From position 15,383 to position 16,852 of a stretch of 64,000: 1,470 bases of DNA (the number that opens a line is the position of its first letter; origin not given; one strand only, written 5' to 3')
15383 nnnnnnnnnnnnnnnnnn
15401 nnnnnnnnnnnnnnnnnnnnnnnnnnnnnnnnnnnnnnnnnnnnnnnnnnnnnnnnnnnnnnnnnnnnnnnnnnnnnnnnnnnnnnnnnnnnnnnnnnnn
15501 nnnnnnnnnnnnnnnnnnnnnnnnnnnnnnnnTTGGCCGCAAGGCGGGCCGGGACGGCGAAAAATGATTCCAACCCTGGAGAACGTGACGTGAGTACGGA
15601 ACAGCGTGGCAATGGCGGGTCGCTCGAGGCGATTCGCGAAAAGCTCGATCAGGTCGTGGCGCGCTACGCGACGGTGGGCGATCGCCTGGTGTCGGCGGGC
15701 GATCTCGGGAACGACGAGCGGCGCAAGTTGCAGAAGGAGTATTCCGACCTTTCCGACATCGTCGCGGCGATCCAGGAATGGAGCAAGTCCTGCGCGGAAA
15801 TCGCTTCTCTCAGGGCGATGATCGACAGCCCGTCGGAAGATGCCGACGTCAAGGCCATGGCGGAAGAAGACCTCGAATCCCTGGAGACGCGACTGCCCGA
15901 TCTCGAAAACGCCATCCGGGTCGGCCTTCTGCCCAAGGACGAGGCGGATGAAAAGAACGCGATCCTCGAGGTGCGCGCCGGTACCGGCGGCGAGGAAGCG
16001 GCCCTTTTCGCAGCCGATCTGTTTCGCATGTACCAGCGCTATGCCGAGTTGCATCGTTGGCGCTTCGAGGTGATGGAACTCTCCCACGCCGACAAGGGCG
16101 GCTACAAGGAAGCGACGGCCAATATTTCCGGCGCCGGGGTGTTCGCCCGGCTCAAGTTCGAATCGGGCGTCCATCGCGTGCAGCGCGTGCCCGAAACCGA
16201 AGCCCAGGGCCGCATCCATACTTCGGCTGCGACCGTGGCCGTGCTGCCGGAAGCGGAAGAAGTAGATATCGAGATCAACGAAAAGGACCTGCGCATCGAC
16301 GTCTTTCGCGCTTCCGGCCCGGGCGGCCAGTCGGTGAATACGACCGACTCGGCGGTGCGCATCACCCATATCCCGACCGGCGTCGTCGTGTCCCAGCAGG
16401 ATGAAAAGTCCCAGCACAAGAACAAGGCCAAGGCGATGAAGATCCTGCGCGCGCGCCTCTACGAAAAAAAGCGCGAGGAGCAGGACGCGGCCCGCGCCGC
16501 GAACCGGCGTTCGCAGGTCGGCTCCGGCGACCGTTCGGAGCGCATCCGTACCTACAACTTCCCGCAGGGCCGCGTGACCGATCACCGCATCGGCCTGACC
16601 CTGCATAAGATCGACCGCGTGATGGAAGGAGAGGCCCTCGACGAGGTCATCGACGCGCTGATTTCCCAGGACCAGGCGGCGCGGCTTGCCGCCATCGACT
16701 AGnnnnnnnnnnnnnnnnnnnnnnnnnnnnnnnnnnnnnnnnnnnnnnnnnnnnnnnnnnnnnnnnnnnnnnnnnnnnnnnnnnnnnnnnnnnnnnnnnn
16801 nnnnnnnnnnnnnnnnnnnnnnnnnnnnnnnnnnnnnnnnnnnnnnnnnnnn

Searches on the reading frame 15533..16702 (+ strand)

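Call 70: search_protein_families(library=ncbifam, proteins=[window:15533-16702:+], max_evalue=0.00001)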
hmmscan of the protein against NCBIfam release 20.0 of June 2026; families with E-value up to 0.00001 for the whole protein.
window:15533-16702:+ (389 aa): 5 families
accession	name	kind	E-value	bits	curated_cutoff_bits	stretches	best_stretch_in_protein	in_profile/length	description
NF001859.2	PRK00591.1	equivalog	1.3e-156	521.1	400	1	38-385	1-347/347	peptide chain release factor 1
TIGR00019.1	prfA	equivalog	9.3e-155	515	423.25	1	34-387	6-357/361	peptide chain release factor 1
TIGR00020.2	prfB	exception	1.2e-87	294.2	370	1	61-377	41-352/353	peptide chain release factor 2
TIGR03072.1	release_prfH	equivalog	7.5e-29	100.7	166.65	1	145-340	3-194/200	peptide chain release factor H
NF006718.0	PRK09256.1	equivalog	2.5e-09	37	100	1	245-278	9-42/140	alternative ribosome rescue aminoacyl-tRNA hydrolase ArfB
